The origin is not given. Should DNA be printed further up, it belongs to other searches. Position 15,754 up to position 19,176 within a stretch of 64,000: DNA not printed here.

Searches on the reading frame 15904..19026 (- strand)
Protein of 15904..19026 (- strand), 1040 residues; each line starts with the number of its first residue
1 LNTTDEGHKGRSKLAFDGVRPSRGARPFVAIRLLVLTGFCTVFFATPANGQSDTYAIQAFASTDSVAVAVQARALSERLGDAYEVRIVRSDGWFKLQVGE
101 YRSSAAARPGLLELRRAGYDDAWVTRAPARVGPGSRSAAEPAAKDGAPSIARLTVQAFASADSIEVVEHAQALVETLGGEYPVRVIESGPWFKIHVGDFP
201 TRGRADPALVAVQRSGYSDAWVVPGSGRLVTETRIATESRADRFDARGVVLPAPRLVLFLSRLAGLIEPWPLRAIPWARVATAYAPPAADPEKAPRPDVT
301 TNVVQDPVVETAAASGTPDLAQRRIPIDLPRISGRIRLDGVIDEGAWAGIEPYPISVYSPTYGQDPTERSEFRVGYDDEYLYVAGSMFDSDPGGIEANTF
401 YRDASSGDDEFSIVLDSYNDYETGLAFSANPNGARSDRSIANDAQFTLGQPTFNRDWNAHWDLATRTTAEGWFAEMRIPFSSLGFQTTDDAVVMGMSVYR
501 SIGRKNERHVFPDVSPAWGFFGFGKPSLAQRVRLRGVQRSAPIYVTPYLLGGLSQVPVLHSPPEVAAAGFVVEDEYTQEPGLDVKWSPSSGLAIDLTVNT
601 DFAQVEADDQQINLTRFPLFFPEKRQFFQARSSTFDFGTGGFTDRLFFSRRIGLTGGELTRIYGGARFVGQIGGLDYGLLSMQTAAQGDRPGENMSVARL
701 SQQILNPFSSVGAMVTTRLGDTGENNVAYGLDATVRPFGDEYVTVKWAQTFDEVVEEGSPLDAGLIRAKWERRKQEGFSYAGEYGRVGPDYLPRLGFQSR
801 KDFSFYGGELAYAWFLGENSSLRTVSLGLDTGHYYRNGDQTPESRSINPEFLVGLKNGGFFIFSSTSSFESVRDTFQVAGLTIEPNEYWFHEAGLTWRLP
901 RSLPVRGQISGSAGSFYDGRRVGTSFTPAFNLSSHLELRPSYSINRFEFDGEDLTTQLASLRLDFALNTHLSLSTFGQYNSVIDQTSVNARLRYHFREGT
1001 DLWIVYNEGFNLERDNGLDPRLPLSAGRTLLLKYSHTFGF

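Call 36: search_protein_families(library=pfam, proteins=[window:15904-19026:-], max_evalue=0.00001)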
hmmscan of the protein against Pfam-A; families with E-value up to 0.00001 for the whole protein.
window:15904-19026:- (1040 aa): 3 families
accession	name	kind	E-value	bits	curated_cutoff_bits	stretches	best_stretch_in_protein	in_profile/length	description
PF19313.5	DUF5916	-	1.3e-12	47.7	22.6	1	576-655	24-97/572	Domain of unknown function (DUF5916)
PF05036.18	SPOR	-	3e-11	43.9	21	0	156-224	8-76/76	SPOR domain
PF06452.16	CBM9_1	-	1.2e-06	28.9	23.4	1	338-498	1-146/185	Carbohydrate family 9 binding domain-like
